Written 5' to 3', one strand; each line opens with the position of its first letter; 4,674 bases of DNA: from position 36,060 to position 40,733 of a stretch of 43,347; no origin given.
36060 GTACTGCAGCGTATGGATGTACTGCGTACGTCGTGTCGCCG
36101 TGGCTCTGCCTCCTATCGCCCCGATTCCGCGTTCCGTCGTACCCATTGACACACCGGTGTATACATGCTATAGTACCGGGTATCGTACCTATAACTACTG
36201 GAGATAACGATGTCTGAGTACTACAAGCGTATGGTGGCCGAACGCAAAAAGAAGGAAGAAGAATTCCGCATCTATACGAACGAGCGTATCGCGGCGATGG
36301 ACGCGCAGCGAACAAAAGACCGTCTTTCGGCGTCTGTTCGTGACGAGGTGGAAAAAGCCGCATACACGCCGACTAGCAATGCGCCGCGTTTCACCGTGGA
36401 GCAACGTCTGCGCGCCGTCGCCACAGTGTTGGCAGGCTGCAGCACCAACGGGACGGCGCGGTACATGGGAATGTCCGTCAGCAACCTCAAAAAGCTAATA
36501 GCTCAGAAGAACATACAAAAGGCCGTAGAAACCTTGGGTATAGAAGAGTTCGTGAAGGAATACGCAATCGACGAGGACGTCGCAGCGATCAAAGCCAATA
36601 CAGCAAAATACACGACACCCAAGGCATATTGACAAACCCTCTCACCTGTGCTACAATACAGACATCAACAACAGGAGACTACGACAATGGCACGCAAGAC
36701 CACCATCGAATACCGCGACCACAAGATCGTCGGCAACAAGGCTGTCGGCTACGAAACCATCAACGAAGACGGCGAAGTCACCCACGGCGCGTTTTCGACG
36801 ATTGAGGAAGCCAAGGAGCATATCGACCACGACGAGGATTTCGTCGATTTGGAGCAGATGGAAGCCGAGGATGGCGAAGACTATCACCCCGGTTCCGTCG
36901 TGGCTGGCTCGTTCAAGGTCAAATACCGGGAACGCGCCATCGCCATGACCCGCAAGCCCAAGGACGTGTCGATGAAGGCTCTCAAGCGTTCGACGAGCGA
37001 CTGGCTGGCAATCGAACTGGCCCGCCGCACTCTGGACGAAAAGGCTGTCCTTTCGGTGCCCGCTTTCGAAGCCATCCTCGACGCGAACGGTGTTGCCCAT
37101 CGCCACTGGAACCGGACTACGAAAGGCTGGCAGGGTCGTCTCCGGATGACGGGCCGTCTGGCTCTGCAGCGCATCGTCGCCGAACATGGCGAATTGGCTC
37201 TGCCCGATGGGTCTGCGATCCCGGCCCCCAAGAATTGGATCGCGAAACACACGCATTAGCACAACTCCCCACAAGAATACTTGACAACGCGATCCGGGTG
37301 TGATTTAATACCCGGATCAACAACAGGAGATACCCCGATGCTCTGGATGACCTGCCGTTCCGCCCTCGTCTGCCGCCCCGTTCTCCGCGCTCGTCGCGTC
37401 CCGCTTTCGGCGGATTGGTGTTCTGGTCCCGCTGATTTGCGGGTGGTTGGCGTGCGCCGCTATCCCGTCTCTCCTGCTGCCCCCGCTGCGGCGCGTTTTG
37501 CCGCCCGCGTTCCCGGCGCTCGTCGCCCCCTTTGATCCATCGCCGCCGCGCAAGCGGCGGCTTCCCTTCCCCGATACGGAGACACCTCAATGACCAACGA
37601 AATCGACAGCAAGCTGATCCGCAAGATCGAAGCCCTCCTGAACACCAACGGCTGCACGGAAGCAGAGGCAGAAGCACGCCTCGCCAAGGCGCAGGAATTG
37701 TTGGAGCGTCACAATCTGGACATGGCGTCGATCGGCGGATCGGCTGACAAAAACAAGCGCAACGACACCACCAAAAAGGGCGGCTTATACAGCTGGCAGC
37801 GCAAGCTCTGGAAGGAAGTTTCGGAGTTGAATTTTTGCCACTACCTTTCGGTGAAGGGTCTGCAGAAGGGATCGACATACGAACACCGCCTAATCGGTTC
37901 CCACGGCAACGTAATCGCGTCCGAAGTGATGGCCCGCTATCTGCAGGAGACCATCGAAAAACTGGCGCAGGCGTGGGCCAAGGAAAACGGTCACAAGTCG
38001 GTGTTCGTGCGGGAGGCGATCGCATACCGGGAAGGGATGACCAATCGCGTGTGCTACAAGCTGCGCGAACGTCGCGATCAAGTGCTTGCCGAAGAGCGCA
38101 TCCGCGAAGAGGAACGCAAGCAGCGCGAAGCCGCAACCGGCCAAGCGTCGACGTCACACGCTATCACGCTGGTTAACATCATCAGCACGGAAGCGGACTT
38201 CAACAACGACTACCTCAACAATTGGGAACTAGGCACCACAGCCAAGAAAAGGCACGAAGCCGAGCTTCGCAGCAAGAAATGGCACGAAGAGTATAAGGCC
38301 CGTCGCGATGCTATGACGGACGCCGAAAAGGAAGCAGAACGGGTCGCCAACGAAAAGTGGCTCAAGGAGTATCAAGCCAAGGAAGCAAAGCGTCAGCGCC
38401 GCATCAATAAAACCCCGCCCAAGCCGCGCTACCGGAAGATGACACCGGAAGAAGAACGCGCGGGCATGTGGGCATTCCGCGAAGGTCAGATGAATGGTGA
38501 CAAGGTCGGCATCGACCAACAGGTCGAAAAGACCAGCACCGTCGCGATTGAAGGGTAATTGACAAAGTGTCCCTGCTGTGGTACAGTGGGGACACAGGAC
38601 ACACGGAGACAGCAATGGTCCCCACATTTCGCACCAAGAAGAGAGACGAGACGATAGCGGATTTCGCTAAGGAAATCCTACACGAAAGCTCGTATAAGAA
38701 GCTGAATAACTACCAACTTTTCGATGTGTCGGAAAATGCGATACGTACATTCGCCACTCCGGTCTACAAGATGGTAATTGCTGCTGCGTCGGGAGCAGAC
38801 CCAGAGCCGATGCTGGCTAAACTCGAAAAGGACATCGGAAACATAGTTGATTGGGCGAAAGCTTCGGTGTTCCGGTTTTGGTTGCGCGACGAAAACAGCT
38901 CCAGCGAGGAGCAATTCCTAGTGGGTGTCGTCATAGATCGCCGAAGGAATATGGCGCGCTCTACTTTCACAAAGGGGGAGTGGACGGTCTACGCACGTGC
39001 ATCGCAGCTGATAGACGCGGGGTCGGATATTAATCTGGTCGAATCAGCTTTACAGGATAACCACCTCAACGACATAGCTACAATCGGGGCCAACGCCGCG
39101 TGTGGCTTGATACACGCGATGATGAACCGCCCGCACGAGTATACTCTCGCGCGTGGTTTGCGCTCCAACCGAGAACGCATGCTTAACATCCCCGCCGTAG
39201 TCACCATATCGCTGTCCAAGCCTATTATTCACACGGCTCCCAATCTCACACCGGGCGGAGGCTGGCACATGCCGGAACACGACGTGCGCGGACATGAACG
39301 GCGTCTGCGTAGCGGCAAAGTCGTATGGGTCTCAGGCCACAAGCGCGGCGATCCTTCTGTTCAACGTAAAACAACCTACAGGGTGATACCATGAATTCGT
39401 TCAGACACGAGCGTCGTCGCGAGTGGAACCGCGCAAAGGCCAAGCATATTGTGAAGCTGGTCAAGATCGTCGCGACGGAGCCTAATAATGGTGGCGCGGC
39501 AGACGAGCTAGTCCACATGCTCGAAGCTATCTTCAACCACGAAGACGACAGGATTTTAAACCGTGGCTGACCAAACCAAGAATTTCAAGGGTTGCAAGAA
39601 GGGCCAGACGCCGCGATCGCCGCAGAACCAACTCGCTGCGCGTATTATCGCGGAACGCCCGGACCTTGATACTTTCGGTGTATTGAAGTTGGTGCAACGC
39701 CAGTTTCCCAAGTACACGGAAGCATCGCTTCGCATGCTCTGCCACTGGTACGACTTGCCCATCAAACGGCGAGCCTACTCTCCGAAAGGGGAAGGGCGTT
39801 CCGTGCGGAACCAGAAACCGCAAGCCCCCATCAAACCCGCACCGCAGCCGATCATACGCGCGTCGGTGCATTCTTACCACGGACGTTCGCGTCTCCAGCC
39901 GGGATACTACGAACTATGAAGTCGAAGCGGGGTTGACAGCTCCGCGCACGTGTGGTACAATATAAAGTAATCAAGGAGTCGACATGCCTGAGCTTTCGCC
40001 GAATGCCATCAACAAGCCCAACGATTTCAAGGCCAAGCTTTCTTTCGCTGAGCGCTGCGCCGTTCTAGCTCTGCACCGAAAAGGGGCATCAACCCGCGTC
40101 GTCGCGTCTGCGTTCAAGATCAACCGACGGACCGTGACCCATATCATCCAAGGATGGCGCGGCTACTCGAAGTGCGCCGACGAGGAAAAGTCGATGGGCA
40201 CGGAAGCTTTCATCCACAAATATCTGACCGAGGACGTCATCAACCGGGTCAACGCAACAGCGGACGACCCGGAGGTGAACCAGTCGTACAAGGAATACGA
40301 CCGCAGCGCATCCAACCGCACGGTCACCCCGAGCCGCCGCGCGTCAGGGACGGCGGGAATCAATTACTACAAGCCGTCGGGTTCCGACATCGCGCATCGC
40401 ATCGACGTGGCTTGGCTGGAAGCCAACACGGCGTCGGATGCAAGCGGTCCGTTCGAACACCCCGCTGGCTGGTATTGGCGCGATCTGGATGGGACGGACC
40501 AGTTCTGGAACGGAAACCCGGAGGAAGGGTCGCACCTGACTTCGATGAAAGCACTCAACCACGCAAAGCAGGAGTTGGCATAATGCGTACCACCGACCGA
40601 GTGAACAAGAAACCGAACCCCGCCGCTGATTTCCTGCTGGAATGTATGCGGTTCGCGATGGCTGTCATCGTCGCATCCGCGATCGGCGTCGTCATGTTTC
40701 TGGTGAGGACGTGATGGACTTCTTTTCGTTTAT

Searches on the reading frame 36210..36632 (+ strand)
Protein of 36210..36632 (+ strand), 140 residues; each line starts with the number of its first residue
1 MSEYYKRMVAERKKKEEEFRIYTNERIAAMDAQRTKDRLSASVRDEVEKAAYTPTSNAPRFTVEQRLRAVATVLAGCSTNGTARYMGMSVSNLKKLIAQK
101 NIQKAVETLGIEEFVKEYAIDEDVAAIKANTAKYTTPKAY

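Call 60: search_protein_families(library=pfam, proteins=[window:36210-36632:+], max_evalue=0.01)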
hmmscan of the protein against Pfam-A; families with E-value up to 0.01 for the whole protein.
window:36210-36632:+ (140 aa): 1 family
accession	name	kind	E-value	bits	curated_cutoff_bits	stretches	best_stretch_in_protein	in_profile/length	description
PF01527.26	HTH_Tnp_1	-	0.002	18.8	24.1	1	60-101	6-48/75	Transposase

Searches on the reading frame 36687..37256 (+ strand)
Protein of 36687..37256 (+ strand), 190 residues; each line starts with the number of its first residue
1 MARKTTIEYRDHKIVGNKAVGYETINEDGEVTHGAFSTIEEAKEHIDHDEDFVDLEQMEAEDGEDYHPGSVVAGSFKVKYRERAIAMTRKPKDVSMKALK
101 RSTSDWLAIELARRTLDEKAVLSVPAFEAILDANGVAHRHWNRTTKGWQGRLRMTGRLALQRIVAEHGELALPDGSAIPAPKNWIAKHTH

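Call 10: search_protein_families(library=pfam, proteins=[window:36687-37256:+], max_evalue=1)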
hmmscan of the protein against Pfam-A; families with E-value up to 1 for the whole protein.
window:36687-37256:+ (190 aa): 0 families

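Call 11: search_protein_families(library=phrogs, proteins=[window:36687-37256:+], max_evalue=0.1)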
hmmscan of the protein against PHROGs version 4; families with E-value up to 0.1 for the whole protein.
window:36687-37256:+ (190 aa): 1 family
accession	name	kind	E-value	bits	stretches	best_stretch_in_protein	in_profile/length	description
phrog_22675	-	unknown function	0.064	14.4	0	23-47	10-34/56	-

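Call 64: search_protein_families(library=ncbifam, proteins=[window:36687-37256:+], max_evalue=1)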
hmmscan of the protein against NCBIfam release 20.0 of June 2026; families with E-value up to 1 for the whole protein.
window:36687-37256:+ (190 aa): 1 family
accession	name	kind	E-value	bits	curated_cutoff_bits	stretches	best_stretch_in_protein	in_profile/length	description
NF041806.1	daptide_Mpa2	equivalog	0.15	11.9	40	1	51-69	9-28/41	MpaA2 family daptide-type RiPP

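Call 65: search_protein_families(library=padloc, proteins=[window:36687-37256:+], max_evalue=1)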
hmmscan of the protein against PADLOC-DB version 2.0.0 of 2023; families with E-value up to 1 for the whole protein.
window:36687-37256:+ (190 aa): 0 families

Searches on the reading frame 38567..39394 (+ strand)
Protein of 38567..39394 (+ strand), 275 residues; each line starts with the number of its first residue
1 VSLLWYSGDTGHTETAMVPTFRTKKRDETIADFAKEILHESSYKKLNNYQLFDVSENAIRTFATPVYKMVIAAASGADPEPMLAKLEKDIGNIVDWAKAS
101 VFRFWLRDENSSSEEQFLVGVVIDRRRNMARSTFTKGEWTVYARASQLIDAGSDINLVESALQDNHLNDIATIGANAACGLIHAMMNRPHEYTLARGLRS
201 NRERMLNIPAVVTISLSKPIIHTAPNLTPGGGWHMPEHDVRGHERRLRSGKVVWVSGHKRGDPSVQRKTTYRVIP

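Call 60: search_protein_families(library=pfam, proteins=[window:38567-39394:+], max_evalue=0.01)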
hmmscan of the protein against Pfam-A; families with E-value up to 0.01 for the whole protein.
window:38567-39394:+ (275 aa): 0 families

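Call 96: search_protein_families(library=phrogs, proteins=[window:38567-39394:+], max_evalue=0.001)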
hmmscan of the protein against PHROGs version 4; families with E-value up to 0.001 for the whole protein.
window:38567-39394:+ (275 aa): 1 family
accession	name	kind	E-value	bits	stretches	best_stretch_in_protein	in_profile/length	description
phrog_10678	-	unknown function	0.00018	22.6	1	234-272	176-213/214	-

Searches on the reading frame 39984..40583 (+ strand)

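Call 60: search_protein_families(library=pfam, proteins=[window:39984-40583:+], max_evalue=0.01)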
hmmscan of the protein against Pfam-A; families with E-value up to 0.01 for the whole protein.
window:39984-40583:+ (199 aa): 4 families
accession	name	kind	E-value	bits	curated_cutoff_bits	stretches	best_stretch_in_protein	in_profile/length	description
PF13384.12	HTH_23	-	3.9e-07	30.1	24.6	1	20-59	3-42/50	Homeodomain-like domain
PF25787.1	HTH_SB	-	0.00016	21.9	43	1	24-64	12-52/53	Sleeping Beauty transposase HTH domain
PF13518.12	HTH_28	-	0.00045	20.7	25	1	26-61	5-39/52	Helix-turn-helix domain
PF13936.12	HTH_38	-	0.0027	17.8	27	1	18-52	4-38/44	Helix-turn-helix domain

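Call 96: search_protein_families(library=phrogs, proteins=[window:39984-40583:+], max_evalue=0.001)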
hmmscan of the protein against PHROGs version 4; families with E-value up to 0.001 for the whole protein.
window:39984-40583:+ (199 aa): 0 families
